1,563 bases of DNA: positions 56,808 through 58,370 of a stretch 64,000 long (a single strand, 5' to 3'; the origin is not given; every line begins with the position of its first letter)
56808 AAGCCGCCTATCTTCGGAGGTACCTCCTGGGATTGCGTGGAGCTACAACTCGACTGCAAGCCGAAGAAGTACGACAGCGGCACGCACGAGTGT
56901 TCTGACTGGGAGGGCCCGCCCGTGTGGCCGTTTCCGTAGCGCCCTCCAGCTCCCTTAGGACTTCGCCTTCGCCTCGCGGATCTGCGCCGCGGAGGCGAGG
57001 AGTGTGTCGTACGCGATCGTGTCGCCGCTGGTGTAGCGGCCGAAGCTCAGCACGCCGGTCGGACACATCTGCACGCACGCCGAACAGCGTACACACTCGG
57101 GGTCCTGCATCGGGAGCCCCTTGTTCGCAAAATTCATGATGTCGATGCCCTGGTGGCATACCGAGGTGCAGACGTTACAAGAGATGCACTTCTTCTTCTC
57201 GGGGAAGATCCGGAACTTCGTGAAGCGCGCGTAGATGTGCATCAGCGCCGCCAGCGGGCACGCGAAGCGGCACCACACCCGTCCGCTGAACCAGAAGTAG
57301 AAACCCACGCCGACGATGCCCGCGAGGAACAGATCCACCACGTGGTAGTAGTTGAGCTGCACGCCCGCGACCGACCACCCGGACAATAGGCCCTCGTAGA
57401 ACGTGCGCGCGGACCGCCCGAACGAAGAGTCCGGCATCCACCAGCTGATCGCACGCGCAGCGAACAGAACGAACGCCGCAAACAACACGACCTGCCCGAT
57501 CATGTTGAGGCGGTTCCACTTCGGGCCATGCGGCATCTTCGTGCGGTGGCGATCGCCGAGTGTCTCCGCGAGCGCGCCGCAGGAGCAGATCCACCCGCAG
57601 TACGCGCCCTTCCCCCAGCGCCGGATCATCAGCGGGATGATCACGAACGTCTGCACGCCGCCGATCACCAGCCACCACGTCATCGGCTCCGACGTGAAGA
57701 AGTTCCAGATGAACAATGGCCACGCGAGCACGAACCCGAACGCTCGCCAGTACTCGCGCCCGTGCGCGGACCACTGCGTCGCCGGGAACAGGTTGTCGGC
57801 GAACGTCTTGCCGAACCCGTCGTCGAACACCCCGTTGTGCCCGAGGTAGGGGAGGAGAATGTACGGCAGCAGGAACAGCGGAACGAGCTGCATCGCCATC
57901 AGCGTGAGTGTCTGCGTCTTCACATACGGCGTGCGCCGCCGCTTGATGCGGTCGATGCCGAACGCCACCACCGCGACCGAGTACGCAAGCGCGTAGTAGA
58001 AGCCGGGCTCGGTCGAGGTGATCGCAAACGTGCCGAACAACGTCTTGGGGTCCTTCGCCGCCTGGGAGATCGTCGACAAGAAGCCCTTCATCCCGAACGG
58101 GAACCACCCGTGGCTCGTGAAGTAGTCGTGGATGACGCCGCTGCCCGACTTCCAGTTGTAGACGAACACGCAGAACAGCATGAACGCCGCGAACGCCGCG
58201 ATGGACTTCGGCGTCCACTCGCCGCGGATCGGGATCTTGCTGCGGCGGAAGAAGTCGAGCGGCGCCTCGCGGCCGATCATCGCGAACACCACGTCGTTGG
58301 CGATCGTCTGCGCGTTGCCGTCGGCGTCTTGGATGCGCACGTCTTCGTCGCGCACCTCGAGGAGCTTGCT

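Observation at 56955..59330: Single-polypeptide fusion of a pyridine-nucleotide-disulfide/FAD oxidoreductase to a NapH/CcoG-type membrane polyferredoxin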

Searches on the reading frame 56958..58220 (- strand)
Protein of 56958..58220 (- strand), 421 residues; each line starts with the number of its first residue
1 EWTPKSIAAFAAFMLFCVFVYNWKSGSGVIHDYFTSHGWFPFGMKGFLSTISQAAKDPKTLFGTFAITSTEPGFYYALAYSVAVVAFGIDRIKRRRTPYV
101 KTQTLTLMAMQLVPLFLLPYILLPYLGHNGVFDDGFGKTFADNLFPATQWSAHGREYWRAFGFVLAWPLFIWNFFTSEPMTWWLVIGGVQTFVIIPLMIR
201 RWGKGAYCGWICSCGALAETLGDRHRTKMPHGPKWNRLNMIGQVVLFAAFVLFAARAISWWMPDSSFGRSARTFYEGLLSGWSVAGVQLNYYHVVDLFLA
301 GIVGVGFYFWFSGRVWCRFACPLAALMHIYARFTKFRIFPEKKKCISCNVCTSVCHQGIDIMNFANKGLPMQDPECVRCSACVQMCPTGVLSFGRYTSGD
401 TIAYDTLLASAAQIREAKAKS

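Call 20: search_protein_representatives(protein=window:56958-58220:-)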
Query: 421 residues. Proteins with E-value up to 0.001 (for the whole library): 3760; up to 1e-10: 523; up to 1e-30: 169. The best 150 are listed.
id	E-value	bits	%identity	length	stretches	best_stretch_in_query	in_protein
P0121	7.8e-168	575.3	62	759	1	1-416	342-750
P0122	2.3e-155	534.2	61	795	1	3-418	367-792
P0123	7.6e-155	532.5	60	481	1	1-416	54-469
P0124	1.5e-152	524.9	59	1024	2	152-416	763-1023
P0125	4.3e-148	510.2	60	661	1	2-411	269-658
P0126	4.1e-144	497.1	61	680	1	15-416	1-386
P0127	2.2e-140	484.8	57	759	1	15-416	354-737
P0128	1.6e-137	475.3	69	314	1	108-416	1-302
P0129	1.6e-119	416.0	58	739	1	40-416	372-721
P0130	2.4e-119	415.5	65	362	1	137-416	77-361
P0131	6.2e-110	384.4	71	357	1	165-396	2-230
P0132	1.4e-104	366.8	54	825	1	62-401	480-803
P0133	1.9e-104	366.3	69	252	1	175-417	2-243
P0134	1.6e-102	360.0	46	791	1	12-416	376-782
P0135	7.7e-101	354.4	56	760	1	62-395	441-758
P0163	2.0e-69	250.9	44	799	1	61-400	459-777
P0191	6.4e-47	176.7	39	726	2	155-396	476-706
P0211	1.3e-41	159.3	35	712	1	39-398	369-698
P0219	5.4e-40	153.9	37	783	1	70-396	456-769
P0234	5.6e-37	144.0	34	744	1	70-406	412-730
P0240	7.6e-36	140.2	36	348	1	74-392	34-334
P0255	3.7e-34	134.7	31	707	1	1-404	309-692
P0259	7.2e-34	133.7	37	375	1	71-393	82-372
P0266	2.4e-33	132.0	38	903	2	149-396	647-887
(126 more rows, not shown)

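Call 22: search_protein_families(library=pfam, proteins=[P0134, P0163, P0191, P0211, P0219, P0255, P0266, P0240, P0259, P0124], max_evalue=0.0001)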
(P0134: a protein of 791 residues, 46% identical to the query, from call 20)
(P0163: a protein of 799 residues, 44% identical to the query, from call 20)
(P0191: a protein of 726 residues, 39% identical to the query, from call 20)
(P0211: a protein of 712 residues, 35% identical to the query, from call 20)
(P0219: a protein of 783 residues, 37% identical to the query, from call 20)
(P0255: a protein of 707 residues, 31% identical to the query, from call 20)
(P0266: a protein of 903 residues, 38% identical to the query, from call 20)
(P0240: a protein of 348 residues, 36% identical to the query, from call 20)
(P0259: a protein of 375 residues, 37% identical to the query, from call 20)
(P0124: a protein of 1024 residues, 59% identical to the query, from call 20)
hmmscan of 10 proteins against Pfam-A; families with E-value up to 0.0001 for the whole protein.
P0134 (791 aa): 12 families
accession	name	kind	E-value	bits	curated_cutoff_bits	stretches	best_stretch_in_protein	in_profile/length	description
PF07992.20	Pyr_redox_2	-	1.5e-17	64.4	26.1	1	77-292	2-210/291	Pyridine nucleotide-disulphide oxidoreductase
PF13738.12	Pyr_redox_3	-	2.1e-17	63.8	30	1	164-357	103-276/305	Pyridine nucleotide-disulphide oxidoreductase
PF13237.11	Fer4_10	-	2.1e-08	34.4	25.5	1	706-753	4-53/53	4Fe-4S dicluster domain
PF12838.12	Fer4_7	-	1.4e-07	32.2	27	1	710-756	1-52/52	4Fe-4S dicluster domain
PF13187.11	Fer4_9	-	2.3e-07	31.2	27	1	710-756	1-51/52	4Fe-4S dicluster domain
PF14697.11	Fer4_21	-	3.3e-07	30.8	35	1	707-758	4-58/59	4Fe-4S dicluster domain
PF00037.32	Fer4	-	3.7e-07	30.1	21.1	0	742-758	8-24/24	4Fe-4S binding domain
PF12801.12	Fer4_5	-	1.9e-06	28.2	22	1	667-698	8-39/48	4Fe-4S binding domain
PF13484.11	Fer4_16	-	5.9e-06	27.4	30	0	741-760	1-20/66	4Fe-4S double cluster binding domain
PF00070.33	Pyr_redox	-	1.2e-05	26.1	22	0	228-264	2-37/82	Pyridine nucleotide-disulphide oxidoreductase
PF12837.12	Fer4_6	-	2.9e-05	24.3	25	0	707-725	5-23/24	4Fe-4S binding domain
PF00890.30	FAD_binding_2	-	6.5e-05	22.7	20.4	1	77-112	1-36/414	FAD binding domain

P0163 (799 aa): 10 families
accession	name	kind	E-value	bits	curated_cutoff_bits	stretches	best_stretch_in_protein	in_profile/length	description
PF13738.12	Pyr_redox_3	-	3.5e-34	118.9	30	1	49-310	2-288/305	Pyridine nucleotide-disulphide oxidoreductase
PF07992.20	Pyr_redox_2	-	1.9e-28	100.2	26.1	1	46-303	2-251/291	Pyridine nucleotide-disulphide oxidoreductase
PF00070.33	Pyr_redox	-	1.2e-09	38.9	22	1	198-232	1-35/82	Pyridine nucleotide-disulphide oxidoreductase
PF12801.12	Fer4_5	-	3.4e-08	33.8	22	1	675-712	5-42/48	4Fe-4S binding domain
PF03486.20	HI0933_like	-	2.9e-07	30.6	50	0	46-77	2-33/244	HI0933-like protein Rossmann domain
PF13237.11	Fer4_10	-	4.8e-07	30.1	25.5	1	716-764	3-53/53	4Fe-4S dicluster domain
PF14697.11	Fer4_21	-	8.3e-07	29.5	35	1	718-766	4-55/59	4Fe-4S dicluster domain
PF13187.11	Fer4_9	-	9.4e-07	29.2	27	1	721-767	1-51/52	4Fe-4S dicluster domain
PF12838.12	Fer4_7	-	6e-06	27.1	27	1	721-766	1-51/52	4Fe-4S dicluster domain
PF12831.13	FAD_oxidored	-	5.5e-05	23.1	27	1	46-76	1-31/416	FAD dependent oxidoreductase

P0191 (726 aa): 17 families
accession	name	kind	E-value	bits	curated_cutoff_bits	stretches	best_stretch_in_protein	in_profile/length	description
PF13738.12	Pyr_redox_3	-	1.1e-35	123.9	30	1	104-359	2-278/305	Pyridine nucleotide-disulphide oxidoreductase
PF07992.20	Pyr_redox_2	-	1.9e-27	96.9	26.1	1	101-363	2-254/291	Pyridine nucleotide-disulphide oxidoreductase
PF00037.32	Fer4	-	1.8e-09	37.4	21.1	1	684-701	6-23/24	4Fe-4S binding domain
PF00070.33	Pyr_redox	-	2.1e-09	38.2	22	1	256-323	1-69/82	Pyridine nucleotide-disulphide oxidoreductase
PF13187.11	Fer4_9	-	1.7e-08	34.8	27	1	652-700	1-51/52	4Fe-4S dicluster domain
PF13237.11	Fer4_10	-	1.9e-08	34.5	25.5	1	650-697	6-53/53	4Fe-4S dicluster domain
PF14697.11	Fer4_21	-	2e-08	34.7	35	1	650-701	5-57/59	4Fe-4S dicluster domain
PF12837.12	Fer4_6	-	1.1e-07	31.9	25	0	684-701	7-24/24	4Fe-4S binding domain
PF12838.12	Fer4_7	-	1.5e-07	32.2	27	1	652-700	1-52/52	4Fe-4S dicluster domain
PF12831.13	FAD_oxidored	-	5.1e-07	29.8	27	1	101-131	1-31/416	FAD dependent oxidoreductase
PF01266.30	DAO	-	6e-07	29.7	27.9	0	101-133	1-34/353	FAD dependent oxidoreductase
PF12800.12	Fer4_4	-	2.6e-06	27.7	24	0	684-699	2-17/17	4Fe-4S binding domain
PF03486.20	HI0933_like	-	8e-06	25.9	50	0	101-132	2-33/244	HI0933-like protein Rossmann domain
PF12801.12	Fer4_5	-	9.4e-06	25.9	22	1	605-642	4-41/48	4Fe-4S binding domain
PF12797.12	Fer4_2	-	1.9e-05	24.8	24.5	0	684-697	8-21/22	4Fe-4S binding domain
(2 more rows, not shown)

P0211 (712 aa): 16 families
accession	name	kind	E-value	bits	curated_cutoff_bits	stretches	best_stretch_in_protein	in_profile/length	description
PF13738.12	Pyr_redox_3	-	3.6e-33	115.6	30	1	81-338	2-281/305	Pyridine nucleotide-disulphide oxidoreductase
PF07992.20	Pyr_redox_2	-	2.2e-24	86.9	26.1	1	78-338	2-251/291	Pyridine nucleotide-disulphide oxidoreductase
PF00070.33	Pyr_redox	-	2.4e-10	41.2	22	1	233-300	1-70/82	Pyridine nucleotide-disulphide oxidoreductase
PF00037.32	Fer4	-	5.9e-09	35.8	21.1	0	674-690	6-22/24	4Fe-4S binding domain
PF14697.11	Fer4_21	-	3e-08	34.1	35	1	640-691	5-57/59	4Fe-4S dicluster domain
PF13434.12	Lys_Orn_oxgnase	-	1.5e-07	31.3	21.3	1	166-266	117-226/339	L-lysine 6-monooxygenase/L-ornithine 5-monooxygenase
PF13237.11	Fer4_10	-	2.4e-07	31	25.5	1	638-687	4-53/53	4Fe-4S dicluster domain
PF13187.11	Fer4_9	-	4.6e-07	30.2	27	1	642-690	1-51/52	4Fe-4S dicluster domain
PF03486.20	HI0933_like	-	8e-07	29.2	50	0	78-109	2-33/244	HI0933-like protein Rossmann domain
PF01494.25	FAD_binding_3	-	2.3e-06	27.5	22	0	78-110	3-35/349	FAD binding domain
PF12838.12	Fer4_7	-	3.3e-06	27.9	27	1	642-690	1-52/52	4Fe-4S dicluster domain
PF13534.11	Fer4_17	-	2.1e-05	25.4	22.2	0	672-690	42-60/61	4Fe-4S dicluster domain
PF01266.30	DAO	-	2.4e-05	24.5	27.9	0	78-110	1-34/353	FAD dependent oxidoreductase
PF12800.12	Fer4_4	-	7e-05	23.3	24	0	675-689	3-17/17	4Fe-4S binding domain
PF12831.13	FAD_oxidored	-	7.3e-05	22.7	27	0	78-108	1-31/416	FAD dependent oxidoreductase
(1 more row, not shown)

P0219 (783 aa): 13 families
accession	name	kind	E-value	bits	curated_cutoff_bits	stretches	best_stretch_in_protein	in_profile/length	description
PF13738.12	Pyr_redox_3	-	1.3e-44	153.1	30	1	75-327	1-281/305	Pyridine nucleotide-disulphide oxidoreductase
PF07992.20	Pyr_redox_2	-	1.1e-26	94.4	26.1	1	72-327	1-251/291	Pyridine nucleotide-disulphide oxidoreductase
PF03486.20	HI0933_like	-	1.5e-11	44.7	50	0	125-204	95-175/244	HI0933-like protein Rossmann domain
PF00037.32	Fer4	-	1.3e-09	37.9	21.1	1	747-764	6-23/24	4Fe-4S binding domain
PF00070.33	Pyr_redox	-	2.4e-09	38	22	1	223-290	1-70/82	Pyridine nucleotide-disulphide oxidoreductase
PF14697.11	Fer4_21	-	3.7e-09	37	35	1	713-763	5-56/59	4Fe-4S dicluster domain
PF00890.30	FAD_binding_2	-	1.4e-08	34.8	20.4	1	73-191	1-104/414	FAD binding domain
PF12838.12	Fer4_7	-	2.1e-08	34.9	27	1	715-763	1-52/52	4Fe-4S dicluster domain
PF13187.11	Fer4_9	-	3.7e-07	30.5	27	1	715-763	1-51/52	4Fe-4S dicluster domain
PF13237.11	Fer4_10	-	7.9e-07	29.4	25.5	1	711-760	4-53/53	4Fe-4S dicluster domain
PF01266.30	DAO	-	3.3e-06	27.3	27.9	0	73-106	1-35/353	FAD dependent oxidoreductase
PF13534.11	Fer4_17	-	1.3e-05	26.1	22.2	0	748-763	1-16/61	4Fe-4S dicluster domain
PF12800.12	Fer4_4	-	1.4e-05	25.5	24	0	747-761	2-16/17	4Fe-4S binding domain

P0255 (707 aa): 15 families
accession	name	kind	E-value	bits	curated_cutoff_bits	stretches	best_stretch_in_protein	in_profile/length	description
PF13738.12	Pyr_redox_3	-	3.7e-27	95.8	30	1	57-303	2-278/305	Pyridine nucleotide-disulphide oxidoreductase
PF07992.20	Pyr_redox_2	-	5.1e-21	75.8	26.1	1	54-306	2-251/291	Pyridine nucleotide-disulphide oxidoreductase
PF00037.32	Fer4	-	1.3e-08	34.8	21.1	1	660-679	4-23/24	4Fe-4S binding domain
PF14697.11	Fer4_21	-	2.8e-07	31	35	1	625-678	2-56/59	4Fe-4S dicluster domain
PF13237.11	Fer4_10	-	2.8e-07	30.8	25.5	1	628-675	6-53/53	4Fe-4S dicluster domain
PF03486.20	HI0933_like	-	5.4e-07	29.8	50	0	120-182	109-169/244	HI0933-like protein Rossmann domain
PF13187.11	Fer4_9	-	1.8e-06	28.3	27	1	630-677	1-50/52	4Fe-4S dicluster domain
PF00070.33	Pyr_redox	-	2e-06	28.6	22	0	206-272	2-69/82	Pyridine nucleotide-disulphide oxidoreductase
PF12797.12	Fer4_2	-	3.2e-06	27.2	24.5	0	660-675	6-21/22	4Fe-4S binding domain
PF12801.12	Fer4_5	-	4.6e-06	26.9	22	1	583-619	4-41/48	4Fe-4S binding domain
PF13434.12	Lys_Orn_oxgnase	-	1e-05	25.3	21.3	0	148-238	127-225/339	L-lysine 6-monooxygenase/L-ornithine 5-monooxygenase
PF12838.12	Fer4_7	-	1.2e-05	26.2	27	0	630-677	1-51/52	4Fe-4S dicluster domain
PF12837.12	Fer4_6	-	2.4e-05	24.5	25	0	660-675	5-20/24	4Fe-4S binding domain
PF12800.12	Fer4_4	-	7.5e-05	23.2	24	0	662-675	2-15/17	4Fe-4S binding domain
PF01266.30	DAO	-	9.1e-05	22.6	27.9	0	54-101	1-49/353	FAD dependent oxidoreductase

P0266 (903 aa): 17 families
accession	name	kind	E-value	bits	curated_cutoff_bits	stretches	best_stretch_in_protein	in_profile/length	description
PF13738.12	Pyr_redox_3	-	4.6e-37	128.3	30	1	116-391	1-289/305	Pyridine nucleotide-disulphide oxidoreductase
PF07992.20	Pyr_redox_2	-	6.9e-24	85.2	26.1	1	113-381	1-251/291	Pyridine nucleotide-disulphide oxidoreductase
PF00890.30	FAD_binding_2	-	2.2e-09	37.5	20.4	1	114-145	1-32/414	FAD binding domain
PF03486.20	HI0933_like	-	3.4e-09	37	50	0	114-145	2-33/244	HI0933-like protein Rossmann domain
PF13187.11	Fer4_9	-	3.5e-08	33.8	27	1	833-880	1-50/52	4Fe-4S dicluster domain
PF00070.33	Pyr_redox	-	6.5e-08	33.4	22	1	271-334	2-67/82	Pyridine nucleotide-disulphide oxidoreductase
PF14697.11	Fer4_21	-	8.3e-08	32.7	35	1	831-881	5-56/59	4Fe-4S dicluster domain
PF00037.32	Fer4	-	1.3e-07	31.6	21.1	1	865-882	6-23/24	4Fe-4S binding domain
PF12838.12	Fer4_7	-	3.6e-07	31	27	1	833-880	1-51/52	4Fe-4S dicluster domain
PF01266.30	DAO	-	9.4e-07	29.1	27.9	1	114-181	1-58/353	FAD dependent oxidoreductase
PF13434.12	Lys_Orn_oxgnase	-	7.2e-06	25.8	21.3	1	209-291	128-211/339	L-lysine 6-monooxygenase/L-ornithine 5-monooxygenase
PF13183.11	Fer4_8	-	7.9e-06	26.8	27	0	861-879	48-66/68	4Fe-4S dicluster domain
PF01946.23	Thi4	-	8.2e-06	25.7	26.2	0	113-143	18-49/235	Thi4 family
PF12831.13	FAD_oxidored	-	1.8e-05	24.6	27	0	114-145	1-32/416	FAD dependent oxidoreductase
PF13534.11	Fer4_17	-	2.5e-05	25.2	22.2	0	859-880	38-59/61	4Fe-4S dicluster domain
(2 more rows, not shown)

P0240 (348 aa): 9 families
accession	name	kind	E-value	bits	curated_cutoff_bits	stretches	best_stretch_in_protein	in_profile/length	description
PF12801.12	Fer4_5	-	1.4e-09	38.2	22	2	147-190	3-45/48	4Fe-4S binding domain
PF12838.12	Fer4_7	-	1.7e-07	32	27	0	317-338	1-22/52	4Fe-4S dicluster domain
PF14697.11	Fer4_21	-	1.3e-06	28.9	35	1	284-334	5-58/59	4Fe-4S dicluster domain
PF00037.32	Fer4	-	2.8e-06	27.4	21.1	1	315-333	5-23/24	4Fe-4S binding domain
PF13187.11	Fer4_9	-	3.5e-06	27.4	27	1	286-332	1-51/52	4Fe-4S dicluster domain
PF13237.11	Fer4_10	-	2.8e-05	24.4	25.5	1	281-329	3-53/53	4Fe-4S dicluster domain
PF13534.11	Fer4_17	-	6.9e-05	23.7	22.2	0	279-302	38-61/61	4Fe-4S dicluster domain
PF13183.11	Fer4_8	-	9.3e-05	23.3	27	0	280-301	47-68/68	4Fe-4S dicluster domain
PF12837.12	Fer4_6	-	9.4e-05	22.6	25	0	316-333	7-24/24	4Fe-4S binding domain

P0259 (375 aa): 6 families
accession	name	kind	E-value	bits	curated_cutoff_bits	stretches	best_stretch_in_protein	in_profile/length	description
PF14697.11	Fer4_21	-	2.1e-07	31.4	35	1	322-366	6-52/59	4Fe-4S dicluster domain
PF12801.12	Fer4_5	-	3.3e-07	30.6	22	1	188-225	8-45/48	4Fe-4S binding domain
PF13187.11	Fer4_9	-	3.1e-06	27.6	27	1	324-368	2-50/52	4Fe-4S dicluster domain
PF13237.11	Fer4_10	-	4.9e-06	26.8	25.5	1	320-366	5-53/53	4Fe-4S dicluster domain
PF12837.12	Fer4_6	-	5.3e-06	26.6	25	0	322-337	7-22/24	4Fe-4S binding domain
PF00037.32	Fer4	-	2.8e-05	24.2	21.1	0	352-370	5-23/24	4Fe-4S binding domain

P0124 (1024 aa): 12 families
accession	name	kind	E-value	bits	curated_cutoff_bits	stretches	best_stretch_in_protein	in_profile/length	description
PF13738.12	Pyr_redox_3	-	5e-27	95.4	30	2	243-323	122-203/305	Pyridine nucleotide-disulphide oxidoreductase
PF07992.20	Pyr_redox_2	-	3.4e-19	69.8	26.1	1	75-332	2-190/291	Pyridine nucleotide-disulphide oxidoreductase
PF12801.12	Fer4_5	-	3.2e-10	40.2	22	2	802-840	8-45/48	4Fe-4S binding domain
PF00070.33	Pyr_redox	-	3.3e-08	34.4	22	0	286-322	1-37/82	Pyridine nucleotide-disulphide oxidoreductase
PF00890.30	FAD_binding_2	-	4e-08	33.3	20.4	1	75-108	1-34/414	FAD binding domain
PF13237.11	Fer4_10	-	2.2e-07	31.1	25.5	1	944-993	2-53/53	4Fe-4S dicluster domain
PF12838.12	Fer4_7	-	8.3e-07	29.8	27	1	950-996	1-52/52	4Fe-4S dicluster domain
PF01266.30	DAO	-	1.2e-06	28.8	27.9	1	75-106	1-33/353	FAD dependent oxidoreductase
PF13187.11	Fer4_9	-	1.8e-06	28.3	27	1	950-996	1-51/52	4Fe-4S dicluster domain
PF14697.11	Fer4_21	-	1.9e-06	28.3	35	1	947-995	4-55/59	4Fe-4S dicluster domain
PF01134.28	GIDA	-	2.6e-05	23.9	22.1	0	75-113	1-37/391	Glucose inhibited division protein A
PF03486.20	HI0933_like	-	3.9e-05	23.6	50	0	75-106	2-33/244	HI0933-like protein Rossmann domain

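Call 50: list_cluster_members(proteins=[P0134, P0163, P0191, P0211, P0219, P0255, P0266, P0240, P0259, P0234])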
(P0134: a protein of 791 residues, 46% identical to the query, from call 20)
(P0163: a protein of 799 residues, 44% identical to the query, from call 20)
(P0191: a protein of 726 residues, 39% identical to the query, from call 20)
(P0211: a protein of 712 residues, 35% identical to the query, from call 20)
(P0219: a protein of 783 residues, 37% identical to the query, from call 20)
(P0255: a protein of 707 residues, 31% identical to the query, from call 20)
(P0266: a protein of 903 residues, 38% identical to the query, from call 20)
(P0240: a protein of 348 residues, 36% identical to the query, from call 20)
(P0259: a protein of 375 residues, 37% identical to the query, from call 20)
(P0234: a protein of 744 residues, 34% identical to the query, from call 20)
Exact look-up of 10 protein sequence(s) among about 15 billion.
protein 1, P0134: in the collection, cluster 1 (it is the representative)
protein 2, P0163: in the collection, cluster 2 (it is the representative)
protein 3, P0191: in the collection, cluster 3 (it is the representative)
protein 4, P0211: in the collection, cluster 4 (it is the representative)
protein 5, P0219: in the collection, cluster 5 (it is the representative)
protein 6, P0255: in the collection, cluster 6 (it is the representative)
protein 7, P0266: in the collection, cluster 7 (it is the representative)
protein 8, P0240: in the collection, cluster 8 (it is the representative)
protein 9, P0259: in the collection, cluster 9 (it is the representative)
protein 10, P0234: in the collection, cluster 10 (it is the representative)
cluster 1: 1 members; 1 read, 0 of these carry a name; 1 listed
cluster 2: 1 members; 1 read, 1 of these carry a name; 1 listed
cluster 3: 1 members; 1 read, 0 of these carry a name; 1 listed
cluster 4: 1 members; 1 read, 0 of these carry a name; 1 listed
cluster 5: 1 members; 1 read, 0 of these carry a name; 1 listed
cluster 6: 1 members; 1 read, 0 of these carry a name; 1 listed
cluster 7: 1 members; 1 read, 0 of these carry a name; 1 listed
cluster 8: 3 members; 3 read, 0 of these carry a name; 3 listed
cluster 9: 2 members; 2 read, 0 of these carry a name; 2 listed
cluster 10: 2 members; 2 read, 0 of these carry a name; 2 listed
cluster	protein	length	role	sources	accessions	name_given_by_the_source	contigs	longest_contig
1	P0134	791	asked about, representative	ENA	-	-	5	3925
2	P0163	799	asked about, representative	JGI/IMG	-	thioredoxin reductase/polyferredoxin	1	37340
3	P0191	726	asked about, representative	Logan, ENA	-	-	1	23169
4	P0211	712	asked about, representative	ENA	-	-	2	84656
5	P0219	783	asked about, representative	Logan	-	-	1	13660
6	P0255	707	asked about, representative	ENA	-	-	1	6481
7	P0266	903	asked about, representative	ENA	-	-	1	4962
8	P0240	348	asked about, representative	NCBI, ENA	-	-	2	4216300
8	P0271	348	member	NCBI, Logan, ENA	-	-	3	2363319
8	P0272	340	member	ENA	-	-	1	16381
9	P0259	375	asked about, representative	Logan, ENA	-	-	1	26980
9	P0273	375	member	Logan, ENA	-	-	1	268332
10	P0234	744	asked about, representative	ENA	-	-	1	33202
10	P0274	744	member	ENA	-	-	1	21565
